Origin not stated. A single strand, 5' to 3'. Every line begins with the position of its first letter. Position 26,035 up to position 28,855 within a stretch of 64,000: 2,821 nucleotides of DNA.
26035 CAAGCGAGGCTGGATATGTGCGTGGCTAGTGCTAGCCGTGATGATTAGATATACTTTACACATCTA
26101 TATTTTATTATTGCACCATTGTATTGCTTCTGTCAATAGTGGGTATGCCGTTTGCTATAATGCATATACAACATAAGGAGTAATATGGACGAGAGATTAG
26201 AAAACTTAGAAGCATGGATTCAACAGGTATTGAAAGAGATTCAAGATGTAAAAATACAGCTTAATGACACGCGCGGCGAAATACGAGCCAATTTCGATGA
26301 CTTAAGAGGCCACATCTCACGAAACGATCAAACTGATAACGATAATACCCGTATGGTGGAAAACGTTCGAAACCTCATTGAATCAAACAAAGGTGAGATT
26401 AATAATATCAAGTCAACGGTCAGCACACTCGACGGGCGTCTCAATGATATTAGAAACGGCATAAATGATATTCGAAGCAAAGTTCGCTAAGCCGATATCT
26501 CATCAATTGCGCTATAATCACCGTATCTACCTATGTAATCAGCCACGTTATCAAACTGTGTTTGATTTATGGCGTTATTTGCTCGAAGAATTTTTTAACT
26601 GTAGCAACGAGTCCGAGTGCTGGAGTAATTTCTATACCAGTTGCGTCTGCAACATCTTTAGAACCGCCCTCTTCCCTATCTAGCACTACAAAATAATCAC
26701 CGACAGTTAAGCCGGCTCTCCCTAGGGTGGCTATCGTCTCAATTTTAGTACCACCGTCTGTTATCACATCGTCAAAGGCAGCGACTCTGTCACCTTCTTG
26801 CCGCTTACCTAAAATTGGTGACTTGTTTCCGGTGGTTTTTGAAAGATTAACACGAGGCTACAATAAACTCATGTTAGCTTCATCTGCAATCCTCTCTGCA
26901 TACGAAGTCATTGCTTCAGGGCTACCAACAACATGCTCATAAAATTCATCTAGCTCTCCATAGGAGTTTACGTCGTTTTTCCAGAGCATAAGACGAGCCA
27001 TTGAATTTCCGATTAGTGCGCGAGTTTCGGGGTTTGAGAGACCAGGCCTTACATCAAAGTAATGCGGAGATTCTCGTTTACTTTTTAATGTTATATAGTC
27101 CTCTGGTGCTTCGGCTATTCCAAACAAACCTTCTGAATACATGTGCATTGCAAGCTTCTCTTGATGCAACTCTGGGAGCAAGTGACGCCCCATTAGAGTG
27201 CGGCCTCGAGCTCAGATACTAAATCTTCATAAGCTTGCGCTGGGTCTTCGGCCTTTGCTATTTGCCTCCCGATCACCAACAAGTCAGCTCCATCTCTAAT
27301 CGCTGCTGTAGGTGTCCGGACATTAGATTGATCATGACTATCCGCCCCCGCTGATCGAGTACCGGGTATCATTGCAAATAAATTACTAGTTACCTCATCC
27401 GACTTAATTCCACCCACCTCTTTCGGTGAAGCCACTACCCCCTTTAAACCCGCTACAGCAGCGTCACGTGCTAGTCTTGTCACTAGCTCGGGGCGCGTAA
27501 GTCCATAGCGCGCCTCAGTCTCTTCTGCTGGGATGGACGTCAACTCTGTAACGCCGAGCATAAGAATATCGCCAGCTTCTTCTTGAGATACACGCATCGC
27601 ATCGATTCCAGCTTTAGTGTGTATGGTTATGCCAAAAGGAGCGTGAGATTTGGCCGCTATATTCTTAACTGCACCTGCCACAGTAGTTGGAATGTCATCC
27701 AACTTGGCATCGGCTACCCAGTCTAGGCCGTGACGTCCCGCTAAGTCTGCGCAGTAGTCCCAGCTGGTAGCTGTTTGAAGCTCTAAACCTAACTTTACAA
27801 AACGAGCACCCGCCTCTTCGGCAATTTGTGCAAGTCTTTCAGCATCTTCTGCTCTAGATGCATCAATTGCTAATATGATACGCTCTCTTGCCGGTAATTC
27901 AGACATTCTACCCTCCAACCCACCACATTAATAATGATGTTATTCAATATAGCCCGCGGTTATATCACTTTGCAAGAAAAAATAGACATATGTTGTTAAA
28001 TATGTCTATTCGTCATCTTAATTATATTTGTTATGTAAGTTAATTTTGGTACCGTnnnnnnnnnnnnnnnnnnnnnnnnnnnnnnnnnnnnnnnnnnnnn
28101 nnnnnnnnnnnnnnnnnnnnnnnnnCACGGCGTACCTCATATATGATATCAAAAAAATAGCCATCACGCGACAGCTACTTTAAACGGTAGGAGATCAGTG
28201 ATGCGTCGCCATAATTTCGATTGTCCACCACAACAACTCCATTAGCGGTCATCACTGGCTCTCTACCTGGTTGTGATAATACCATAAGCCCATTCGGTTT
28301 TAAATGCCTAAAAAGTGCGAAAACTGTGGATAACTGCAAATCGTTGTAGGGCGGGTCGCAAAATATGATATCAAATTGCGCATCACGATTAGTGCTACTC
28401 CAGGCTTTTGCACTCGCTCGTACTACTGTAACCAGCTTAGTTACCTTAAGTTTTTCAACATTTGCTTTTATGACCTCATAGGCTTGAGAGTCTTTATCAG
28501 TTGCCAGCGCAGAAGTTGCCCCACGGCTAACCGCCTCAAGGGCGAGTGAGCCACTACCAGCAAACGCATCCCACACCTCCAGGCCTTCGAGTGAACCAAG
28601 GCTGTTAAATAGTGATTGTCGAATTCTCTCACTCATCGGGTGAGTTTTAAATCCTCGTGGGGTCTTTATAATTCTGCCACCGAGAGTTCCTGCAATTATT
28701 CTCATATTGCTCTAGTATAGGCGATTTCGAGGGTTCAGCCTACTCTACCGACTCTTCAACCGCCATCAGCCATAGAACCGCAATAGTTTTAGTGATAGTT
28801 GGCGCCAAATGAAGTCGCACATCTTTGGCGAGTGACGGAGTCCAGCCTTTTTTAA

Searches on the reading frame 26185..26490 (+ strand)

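Call 67: search_protein_families(library=pfam, proteins=[window:26185-26490:+], max_evalue=0.00001)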
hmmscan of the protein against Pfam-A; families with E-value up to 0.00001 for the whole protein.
window:26185-26490:+ (101 aa): 1 family
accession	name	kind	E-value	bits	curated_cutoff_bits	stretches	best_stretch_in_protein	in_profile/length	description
PF07889.17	DUF1664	-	4.7e-07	30.3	34.6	1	7-90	38-121/124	Protein of unknown function (DUF1664)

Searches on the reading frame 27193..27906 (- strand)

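Call 50: search_protein_families(library=pfam, proteins=[window:27193-27906:-], max_evalue=0.1)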
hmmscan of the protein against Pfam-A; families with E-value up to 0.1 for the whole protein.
window:27193-27906:- (237 aa): 1 family
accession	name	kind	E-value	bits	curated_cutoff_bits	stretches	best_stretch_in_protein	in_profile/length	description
PF00215.30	OMPdecase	-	2.6e-32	112.9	27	1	9-228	2-220/221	Orotidine 5'-phosphate decarboxylase / HUMPS family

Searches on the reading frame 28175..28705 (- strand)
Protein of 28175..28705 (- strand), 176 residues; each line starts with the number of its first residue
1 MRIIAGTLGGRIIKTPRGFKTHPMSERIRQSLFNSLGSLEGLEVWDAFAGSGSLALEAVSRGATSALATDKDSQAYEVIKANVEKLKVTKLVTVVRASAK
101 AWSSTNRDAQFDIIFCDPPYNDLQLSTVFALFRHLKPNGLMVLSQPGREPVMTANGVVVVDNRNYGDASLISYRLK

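Call 28: search_protein_families(library=pfam, proteins=[window:28175-28705:-], max_evalue=0.001)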
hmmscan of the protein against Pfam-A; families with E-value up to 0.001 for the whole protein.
window:28175-28705:- (176 aa): 9 families
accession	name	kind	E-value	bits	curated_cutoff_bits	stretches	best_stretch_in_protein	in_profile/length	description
PF03602.21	Cons_hypoth95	-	4.5e-42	144.2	24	1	1-173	1-181/182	Conserved hypothetical protein 95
PF01170.24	UPF0020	-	3e-08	34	22.3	1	21-121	9-132/197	RMKL-like, methyltransferase domain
PF06325.19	PrmA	-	7.4e-08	32.7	22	1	40-144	161-259/296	Ribosomal protein L11 methyltransferase (PrmA)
PF13649.12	Methyltransf_25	-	2e-06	28.8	27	1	45-139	2-97/97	Methyltransferase domain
PF05175.20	MTS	-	2.2e-06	27.9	23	1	38-125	29-113/170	Methyltransferase small domain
PF02086.21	MethyltransfD12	-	7.4e-06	26.3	22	0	107-134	172-199/253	D12 class N6 adenine-specific DNA methyltransferase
PF13847.12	Methyltransf_31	-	2.3e-05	24.6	27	1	40-147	3-113/145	Methyltransferase domain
PF02005.22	TRM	-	9.3e-05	22.2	27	1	40-118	49-128/376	N2,N2-dimethylguanosine tRNA methyltransferase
PF13578.12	Methyltransf_24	-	0.00019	22.7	26.3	1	55-143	14-102/105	Methyltransferase domain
